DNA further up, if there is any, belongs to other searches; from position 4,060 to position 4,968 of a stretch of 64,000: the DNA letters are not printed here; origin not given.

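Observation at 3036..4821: Split OLD-like ATPase + small Toprim-like protein: candidate two-gene defence module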

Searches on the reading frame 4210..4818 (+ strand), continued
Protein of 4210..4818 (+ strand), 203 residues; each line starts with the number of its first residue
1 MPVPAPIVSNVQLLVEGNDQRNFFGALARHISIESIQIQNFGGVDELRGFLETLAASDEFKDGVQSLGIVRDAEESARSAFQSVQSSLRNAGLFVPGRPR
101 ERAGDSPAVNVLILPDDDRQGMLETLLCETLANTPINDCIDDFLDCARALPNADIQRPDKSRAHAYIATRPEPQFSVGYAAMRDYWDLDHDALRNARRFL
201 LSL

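Call 25: fold_search(model_id=the predicted structure, library=pdb)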
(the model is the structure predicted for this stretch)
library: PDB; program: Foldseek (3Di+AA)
matches with E <= 10: 1382; with E <= 0.001: 3
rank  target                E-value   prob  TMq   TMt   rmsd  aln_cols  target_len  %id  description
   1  6njx                  2.4e-04  1.00  0.41  0.41  10.8       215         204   14  C-terminal region of the Xanthomonas campestris pv. campestris OLD protein phased with mercury (released 2019-08-07)
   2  6njw                  4.4e-04  1.00  0.46  0.45   8.6       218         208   13  C-terminal region of the Xanthomonas campestris pv. campestris OLD protein phased with platinum (released 2019-08-07)
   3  6njv                  6.3e-04  1.00  0.44  0.43   9.4       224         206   14  C-terminal region of the Xanthomonas campestris pv. campestris OLD protein phased with iodine (released 2019-08-07)
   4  6nk8_B                1.8e-03  1.00  0.47  0.47   8.3       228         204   12  C-terminal region of the Burkholderia pseudomallei OLD protein (released 2019-08-07)
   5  6nk8_A                4.1e-03  0.99  0.47  0.48   8.0       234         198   12  C-terminal region of the Burkholderia pseudomallei OLD protein (released 2019-08-07)
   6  4qgs                  7.5e-03  0.54  0.27  0.17  13.6       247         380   14  Substrate and cofactor-free form of the Aldehyde Reductase YqhD from E. coli. (released 2015-05-06)
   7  6ysg_A                9.5e-03  0.60  0.27  0.06  13.0       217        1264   13  Magnesium chelatase H subunit (ChlH) from Synechocystis sp.PCC6803 to 2.54 A resolution (released 2020-12-09)
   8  3ufx_E                1.1e-02  0.99  0.38  0.22   8.6       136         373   14  Thermus aquaticus succinyl-CoA synthetase in complex with GDP-Mn2+ (released 2012-06-27)
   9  1m2e                  1.1e-02  0.90  0.30  0.41   7.9       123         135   18  Solution structure of the N-terminal domain of Synechococcus elongatus KaiA (KaiA135N); Average minimized structure. (released 2002-11-13)
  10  2fw8_B                1.5e-02  0.69  0.28  0.33  13.5       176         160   14  Structure of PurE (N5-carboxyaminoimidazole ribonucleotide mutase) H89G from the acidophilic bacterium Acetobacter ace (released 2006-06-13)
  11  3ufx_B                2.0e-02  0.99  0.38  0.22   8.7       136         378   14  Thermus aquaticus succinyl-CoA synthetase in complex with GDP-Mn2+ (released 2012-06-27)
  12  3ufx_G                2.3e-02  0.99  0.37  0.22   3.2       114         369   13  Thermus aquaticus succinyl-CoA synthetase in complex with GDP-Mn2+ (released 2012-06-27)
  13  3ufx_I                2.3e-02  0.99  0.38  0.22   8.6       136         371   14  Thermus aquaticus succinyl-CoA synthetase in complex with GDP-Mn2+ (released 2012-06-27)
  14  3lfh_F                2.6e-02  0.82  0.30  0.43  11.6       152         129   12  Crystal structure of manxA from Thermoanaerobacter tengcongensis (released 2010-12-08)
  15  2fwa_B                2.6e-02  0.60  0.28  0.33  13.5       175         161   14  Structure of PurE (N5-carboxyaminoimidazole ribonucleotide mutase) H89N from the acidophilic bacterium Acetobacter ace (released 2006-06-13)
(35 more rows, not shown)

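Call 26: search_solved_structures(query=A1, max_evalue=10, show_alignments=3)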
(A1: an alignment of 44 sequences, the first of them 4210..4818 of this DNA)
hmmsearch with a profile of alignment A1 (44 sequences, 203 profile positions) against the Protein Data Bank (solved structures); distinct sequences matched with E-value up to 10: 3.
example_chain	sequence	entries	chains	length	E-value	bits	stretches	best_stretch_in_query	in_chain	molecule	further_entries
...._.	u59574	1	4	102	0.72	12.4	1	48-138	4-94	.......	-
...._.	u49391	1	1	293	0.85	12.2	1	14-93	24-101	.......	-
3ckd_A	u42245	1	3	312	0.91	12.1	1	14-93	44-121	Invasion plasmid antigen, secreted by the Mxi-Spa secretion machinery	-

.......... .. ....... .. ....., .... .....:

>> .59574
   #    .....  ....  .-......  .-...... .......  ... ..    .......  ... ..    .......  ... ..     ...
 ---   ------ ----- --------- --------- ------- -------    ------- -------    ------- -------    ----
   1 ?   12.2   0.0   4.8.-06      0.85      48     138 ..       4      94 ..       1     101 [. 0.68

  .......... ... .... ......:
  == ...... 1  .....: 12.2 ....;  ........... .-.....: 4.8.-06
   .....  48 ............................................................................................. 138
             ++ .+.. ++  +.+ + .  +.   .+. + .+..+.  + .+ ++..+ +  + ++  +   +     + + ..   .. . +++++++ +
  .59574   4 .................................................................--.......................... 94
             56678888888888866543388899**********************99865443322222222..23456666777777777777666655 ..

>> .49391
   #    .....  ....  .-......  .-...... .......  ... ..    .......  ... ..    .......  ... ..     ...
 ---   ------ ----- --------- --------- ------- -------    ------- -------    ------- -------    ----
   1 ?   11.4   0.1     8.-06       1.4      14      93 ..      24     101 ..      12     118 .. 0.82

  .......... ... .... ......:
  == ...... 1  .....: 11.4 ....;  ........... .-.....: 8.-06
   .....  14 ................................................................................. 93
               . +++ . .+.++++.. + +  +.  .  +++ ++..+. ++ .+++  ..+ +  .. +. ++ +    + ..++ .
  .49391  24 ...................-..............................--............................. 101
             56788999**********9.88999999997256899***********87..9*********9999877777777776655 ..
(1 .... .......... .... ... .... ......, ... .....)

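Call 27: find_related_loci(query=A1, collection=genome_contigs, flank=10000)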
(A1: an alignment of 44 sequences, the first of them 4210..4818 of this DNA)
Query A1 (203 aa) in genome_contigs; peptide patterns used: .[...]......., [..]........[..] (x = any residue, [..] = any of these).
142 stretches matched a pattern; 118 encode a relative of the query (tblastn E <= 1e-3); the best 80 are kept; 80 distinct loci.
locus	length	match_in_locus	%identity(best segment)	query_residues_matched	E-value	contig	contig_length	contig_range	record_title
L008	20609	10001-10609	66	1-203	2e-88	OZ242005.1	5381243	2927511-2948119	MAG: Candidatus Latescibacterota bacterium isolate 4361563e-baaa-404a-b280-629f4181b36f genome assembly, chromosome: 1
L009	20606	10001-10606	63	1-203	4e-83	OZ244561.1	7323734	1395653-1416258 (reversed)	MAG: Candidatus Latescibacterota bacterium isolate 14245923-b953-489b-b549-9f362580a9e9 genome assembly, chromosome: 1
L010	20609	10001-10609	61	1-203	1e-81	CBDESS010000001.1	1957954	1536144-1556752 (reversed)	MAG: uncultured Candidatus Binatia bacterium isolate d285014b-b5bd-45bc-989a-fc635d2899d5 genome assembly, contig: conti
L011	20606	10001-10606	64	4-203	3e-81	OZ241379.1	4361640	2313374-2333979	MAG: Caldilineaceae bacterium isolate c30b766d-8f23-4913-b24e-f5b6f73fed16 genome assembly, chromosome: 1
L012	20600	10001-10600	63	1-200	2e-81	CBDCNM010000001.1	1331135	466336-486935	MAG: Candidatus Latescibacterota bacterium isolate f150df7c-f474-47d5-8e53-e740a55afba2 genome assembly, contig: contig_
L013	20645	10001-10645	59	1-203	8e-81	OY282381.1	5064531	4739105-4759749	MAG: uncultured Caldilineaceae bacterium genome assembly, chromosome: 1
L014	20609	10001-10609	63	1-203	2e-80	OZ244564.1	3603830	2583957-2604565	MAG: Dehalococcoidia bacterium isolate a84dde77-3f5b-4fe2-88b4-04aa9f9f1767 genome assembly, chromosome: 1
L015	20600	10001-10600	61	1-200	2e-80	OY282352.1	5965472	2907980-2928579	MAG: uncultured Latescibacteria bacterium genome assembly, chromosome: 1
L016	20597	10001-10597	62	1-200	2e-80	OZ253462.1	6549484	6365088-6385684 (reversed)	MAG: Candidatus Latescibacterota bacterium isolate 85c596c4-e601-42f5-bc00-22a25924bb3e genome assembly, chromosome: 1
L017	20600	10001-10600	60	1-200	9e-80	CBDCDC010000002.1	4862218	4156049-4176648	MAG: Candidatus Latescibacterota bacterium isolate a5674b02-4162-4bfe-8498-4cf7be1abab7 genome assembly, contig: contig_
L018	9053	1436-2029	64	1-200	1e-79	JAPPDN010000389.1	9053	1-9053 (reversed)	MAG: Candidatus Poribacteria bacterium isolate IRC4_bin_27 NODE_3822_length_9053_cov_5.00445, whole genome shotgun seque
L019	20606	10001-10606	62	1-200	8e-79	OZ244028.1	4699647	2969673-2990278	MAG: Candidatus Latescibacterota bacterium isolate bd5b79a9-654a-4f06-b92f-bece6890e083 genome assembly, chromosome: 1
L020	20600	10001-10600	61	1-200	2e-78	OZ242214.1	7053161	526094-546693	MAG: Candidatus Latescibacterota bacterium isolate f171f34e-caa5-40bf-9919-1f3307ea572d genome assembly, chromosome: 1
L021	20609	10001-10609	62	1-203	4e-78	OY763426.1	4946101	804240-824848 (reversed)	MAG: Candidatus Binatia bacterium isolate bff738c7-9683-4f94-b287-c2cb1e0b670a genome assembly, chromosome: 1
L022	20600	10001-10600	59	1-200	5e-77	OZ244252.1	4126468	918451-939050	MAG: uncultured Candidatus Entotheonella sp. isolate 65fe1b67-1d6c-4ee1-a728-c1902880f996 genome assembly, chromosome: 1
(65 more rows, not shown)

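Call 36: search_protein_representatives(alignment_id=A1)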
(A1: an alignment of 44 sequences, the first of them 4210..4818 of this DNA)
Query: 44 sequences, 203 profile positions. Proteins with E-value up to 0.001 (for the whole library): 4328; up to 1e-10: 2472; up to 1e-30: 879. The best 150 are listed.
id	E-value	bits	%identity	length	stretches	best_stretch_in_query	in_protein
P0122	3.1e-131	451.2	-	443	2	3-202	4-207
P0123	5.9e-92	322.9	-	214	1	1-203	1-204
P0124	5.2e-85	300.3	-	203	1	1-203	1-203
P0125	6.3e-85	300.0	-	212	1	6-203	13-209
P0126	1.3e-73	263.1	-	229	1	3-202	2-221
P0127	1.5e-73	262.9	-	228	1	6-202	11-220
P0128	2.1e-73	262.3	-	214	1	6-203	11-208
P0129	1.8e-72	259.3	-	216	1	5-203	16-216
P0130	3.8e-71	255.0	-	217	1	4-203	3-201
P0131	5.0e-70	251.3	-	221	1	2-202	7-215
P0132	1.2e-69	250.1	-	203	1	1-202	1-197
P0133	2.2e-65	236.2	-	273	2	22-203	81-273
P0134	4.9e-65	235.0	-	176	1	1-143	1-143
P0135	6.1e-65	234.7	-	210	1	4-203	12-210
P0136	2.8e-63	229.3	-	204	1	15-202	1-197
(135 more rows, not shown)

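Call 42: search_protein_families(library=pfam, alignment_id=A2, max_evalue=0.0001)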
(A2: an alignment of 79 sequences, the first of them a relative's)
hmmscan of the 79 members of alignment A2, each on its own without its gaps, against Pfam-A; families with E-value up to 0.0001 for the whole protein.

A. member 1, L008:10676-11419:- (248 aa): 1 family
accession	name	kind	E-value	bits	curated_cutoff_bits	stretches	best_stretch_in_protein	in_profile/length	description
PF08797.16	HIRAN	-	4.4e-05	23.7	24.7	1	130-229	2-92/96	HIRAN domain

B. families by the number of members that match (of 79 scanned): 59 families (the first 25 are shown)
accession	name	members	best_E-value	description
PF02515.22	CoA_transf_3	6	2.1e-96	CoA-transferase family III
PF01555.25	N6_N4_Mtase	6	1.3e-30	DNA methylase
PF01261.30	AP_endonuc_2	5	1.5e-34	Xylose isomerase-like TIM barrel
PF08797.16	HIRAN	4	1.7e-06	HIRAN domain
PF00557.29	Peptidase_M24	3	2.3e-45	Metallopeptidase family M24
PF07110.17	EthD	3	5.4e-42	EthD domain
PF04851.21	ResIII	2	6.4e-41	Type III restriction enzyme, res subunit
PF18766.7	SWI2_SNF2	2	1.5e-18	SWI2/SNF2 ATPase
PF00270.35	DEAD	2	3.9e-13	DEAD/DEAH box helicase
PF14559.12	TPR_19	2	1.3e-10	Tetratricopeptide repeat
PF01936.24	NYN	2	2.3e-08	NYN domain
PF04313.20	HSDR_N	2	6.5e-07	Type I restriction enzyme R protein N terminus (HSDR_N)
PF07719.23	TPR_2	2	1.5e-06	Tetratricopeptide repeat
PF01425.27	Amidase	1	6.5e-101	Amidase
PF13561.12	adh_short_C2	1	6.7e-70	Enoyl-(Acyl carrier protein) reductase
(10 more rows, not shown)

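Call 45: search_protein_families(library=padloc, alignment_id=A2, max_evalue=1e-10)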
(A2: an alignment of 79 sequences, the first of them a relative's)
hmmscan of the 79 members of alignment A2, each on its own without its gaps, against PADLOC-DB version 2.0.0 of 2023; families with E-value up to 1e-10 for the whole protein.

A. member 1, L008:10676-11419:- (248 aa): 7 families
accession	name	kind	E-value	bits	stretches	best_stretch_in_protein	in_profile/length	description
PDLC04347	PDC-M03B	-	2.4e-77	257.9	1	1-246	1-242/245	-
PDLC04348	PDC-M03B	-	5.1e-58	194.7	1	1-243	1-242/248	-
PDLC04346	PDC-M03B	-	4e-41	139.4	1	53-246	3-204/262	-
PDLC04352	PDC-M03B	-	1.9e-37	127.1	1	4-235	6-233/250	-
PDLC04349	PDC-M03B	-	9.1e-34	115.1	1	4-216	8-216/232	-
PDLC04351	PDC-M03B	-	1.3e-16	58.9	1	3-188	5-188/255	-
PDLC04350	PDC-M03B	-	2.4e-14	51.3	1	22-242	22-237/280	-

B. families by the number of members that match (of 79 scanned): 56 families (the first 25 are shown)
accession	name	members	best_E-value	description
PDLC03632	MTase_III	6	9.5e-158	Type III methyltransferase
PDLC04347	PDC-M03B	6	2.4e-77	-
PDLC04348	PDC-M03B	6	5.1e-58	-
PDLC03354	MTase_II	6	2.4e-42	Type II methyltransferase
PDLC04346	PDC-M03B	6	4e-41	-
PDLC03636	MTase_III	6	2.3e-40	Type III methyltransferase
PDLC04352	PDC-M03B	6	7.1e-38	-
PDLC04349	PDC-M03B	6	9.1e-34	-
PDLC03644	MTase_III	6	1.5e-32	Type III methyltransferase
PDLC03633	MTase_III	6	1.7e-29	Type III methyltransferase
PDLC03635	MTase_III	6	2e-28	Type III methyltransferase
PDLC03634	MTase_III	6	2.4e-28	Type III methyltransferase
PDLC03300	MTase_II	6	1.6e-27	Type II methyltransferase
PDLC03339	MTase_II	6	3.4e-27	Type II methyltransferase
PDLC03638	MTase_III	6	5.9e-25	Type III methyltransferase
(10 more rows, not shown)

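Call 58: search_dna_similar(query=window:4210-4818:+, collection=plasmids, mode=protein, max_evalue=0.001, max_rows=15)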
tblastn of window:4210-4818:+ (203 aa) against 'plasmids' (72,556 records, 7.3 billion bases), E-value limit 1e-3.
Records with a match: 123; places in all: 136; records where one place covers at least 80% of the query: 1.
Best place of each record, by identity: <60% 123.
By first word of the organism name: Klebsiella 121; Salmonella 1; Raoultella 1.
By predicted mobility (MOB-suite, as given by PLSDB): non-mobilizable 116; conjugative 4; mobilizable 3.
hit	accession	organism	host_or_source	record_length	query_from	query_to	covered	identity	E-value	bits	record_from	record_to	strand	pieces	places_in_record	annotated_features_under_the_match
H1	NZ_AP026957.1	Salmonella enterica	Anabas testudineus,gut content of ...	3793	13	200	93%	21.8%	5e-6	54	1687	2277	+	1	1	DUF3226 domain-containing protein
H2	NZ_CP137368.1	Klebsiella pneumoniae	-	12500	13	164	75%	24.8%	1e-4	49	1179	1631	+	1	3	DUF3226 domain-containing protein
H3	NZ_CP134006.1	Klebsiella pneumoniae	Homo sapiens,blood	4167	13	164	75%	24.8%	1e-4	49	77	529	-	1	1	none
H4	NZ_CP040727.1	Klebsiella pneumoniae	Homo sapiens,rectal swab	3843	13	164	75%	24.8%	1e-4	49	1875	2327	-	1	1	DUF3226 domain-containing protein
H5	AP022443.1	Raoultella planticola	-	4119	13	164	75%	24.8%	1e-4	49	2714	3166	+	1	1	hypothetical protein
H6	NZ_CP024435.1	Klebsiella pneumoniae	Homo sapiens,Trachaeal secretion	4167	13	164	75%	24.8%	1e-4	49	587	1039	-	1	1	DUF3226 domain-containing protein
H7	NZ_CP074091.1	Klebsiella pneumoniae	Homo sapiens,Surveillance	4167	13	164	75%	24.8%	1e-4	49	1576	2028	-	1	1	DUF3226 domain-containing protein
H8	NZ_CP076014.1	Klebsiella pneumoniae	Homo sapiens,Pus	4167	13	164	75%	24.8%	1e-4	49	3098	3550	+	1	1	DUF3226 domain-containing protein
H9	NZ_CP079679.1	Klebsiella pneumoniae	Homo sapiens,Endotracheal aspirate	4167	13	164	75%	24.8%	1e-4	49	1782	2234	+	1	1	DUF3226 domain-containing protein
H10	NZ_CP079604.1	Klebsiella pneumoniae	Homo sapiens,Endotracheal aspirate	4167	13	164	75%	24.8%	1e-4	49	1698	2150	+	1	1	DUF3226 domain-containing protein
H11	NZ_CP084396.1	Klebsiella pneumoniae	Homo sapiens,Surveillance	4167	13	164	75%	24.8%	1e-4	49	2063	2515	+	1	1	DUF3226 domain-containing protein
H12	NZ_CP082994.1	Klebsiella pneumoniae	Homo sapiens,rectal swab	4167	13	164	75%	24.8%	1e-4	49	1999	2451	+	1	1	DUF3226 domain-containing protein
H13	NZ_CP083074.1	Klebsiella pneumoniae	Homo sapiens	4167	13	164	75%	24.8%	1e-4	49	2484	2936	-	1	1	DUF3226 domain-containing protein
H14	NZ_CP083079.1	Klebsiella pneumoniae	Homo sapiens,urine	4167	13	164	75%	24.8%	1e-4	49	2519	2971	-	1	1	DUF3226 domain-containing protein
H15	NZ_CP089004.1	Klebsiella pneumoniae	Homo sapiens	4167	13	164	75%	24.8%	1e-4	49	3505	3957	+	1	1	DUF3226 domain-containing protein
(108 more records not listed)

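Call 59: search_dna_similar(query=window:4210-4818:+, collection=phages, mode=protein, max_evalue=0.001, max_rows=15)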
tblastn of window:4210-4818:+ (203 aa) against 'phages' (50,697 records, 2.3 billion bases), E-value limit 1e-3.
No match.

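Call 61: get_annotated_region(hit=H6, flank=4000)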
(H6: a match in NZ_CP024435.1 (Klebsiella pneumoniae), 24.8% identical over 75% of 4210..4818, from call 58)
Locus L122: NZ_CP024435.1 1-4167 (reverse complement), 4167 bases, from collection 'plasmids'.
description: Klebsiella pneumoniae strain DA48896 plasmid p48896_6, complete sequence
organism: Klebsiella pneumoniae (NCBI taxid 573)
taxonomy: Bacteria; Pseudomonadota; Gammaproteobacteria; Enterobacterales; Enterobacteriaceae; Klebsiella; Klebsiella pneumoniae
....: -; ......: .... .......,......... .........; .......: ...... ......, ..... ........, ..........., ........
typing (MOB-suite, as given by PLSDB): non-mobilizable; replicon ColRNAI_rep_cluster_1987
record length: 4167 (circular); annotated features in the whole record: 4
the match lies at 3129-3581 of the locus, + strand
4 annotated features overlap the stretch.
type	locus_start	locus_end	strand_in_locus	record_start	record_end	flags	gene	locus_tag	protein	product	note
CDS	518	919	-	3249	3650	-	-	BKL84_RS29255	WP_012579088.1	helix-turn-helix domain-containing protein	-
CDS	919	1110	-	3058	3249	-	-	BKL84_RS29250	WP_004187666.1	Rop family plasmid primer RNA-binding protein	-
CDS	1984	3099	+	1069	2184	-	-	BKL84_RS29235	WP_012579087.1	ATP-binding protein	-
CDS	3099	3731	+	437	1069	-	-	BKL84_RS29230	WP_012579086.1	DUF3226 domain-containing protein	-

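Call 62: get_annotated_region(hit=H1, flank=4000)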
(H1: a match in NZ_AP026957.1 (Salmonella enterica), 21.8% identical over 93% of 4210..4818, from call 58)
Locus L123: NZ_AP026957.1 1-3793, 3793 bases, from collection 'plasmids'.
description: Salmonella enterica strain SE20-72C-2 plasmid pSE20-C72-2-9, complete sequence
organism: Salmonella enterica (NCBI taxid 28901)
taxonomy: Bacteria; Pseudomonadota; Gammaproteobacteria; Enterobacterales; Enterobacteriaceae; Salmonella; Salmonella enterica
host: -; source: Anabas testudineus,gut content of Anabas testudineus; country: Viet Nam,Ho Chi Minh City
typing (MOB-suite, as given by PLSDB): mobilizable; replicon rep_cluster_2350,rep_cluster_2370; relaxase MOBF
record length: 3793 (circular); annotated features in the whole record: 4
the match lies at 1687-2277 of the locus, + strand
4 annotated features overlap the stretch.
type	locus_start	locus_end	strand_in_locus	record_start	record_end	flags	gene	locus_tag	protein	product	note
CDS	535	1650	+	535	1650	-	-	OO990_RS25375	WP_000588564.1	ATP-binding protein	-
CDS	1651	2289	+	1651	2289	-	-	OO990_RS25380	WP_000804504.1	DUF3226 domain-containing protein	-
CDS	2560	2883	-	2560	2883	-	mobA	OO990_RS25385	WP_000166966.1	plasmid mobilization protein MobA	GO:0006355 - regulation of DNA-templated transcription [Evidence IEA]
CDS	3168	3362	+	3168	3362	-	-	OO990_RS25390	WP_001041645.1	Rop family plasmid primer RNA-binding protein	-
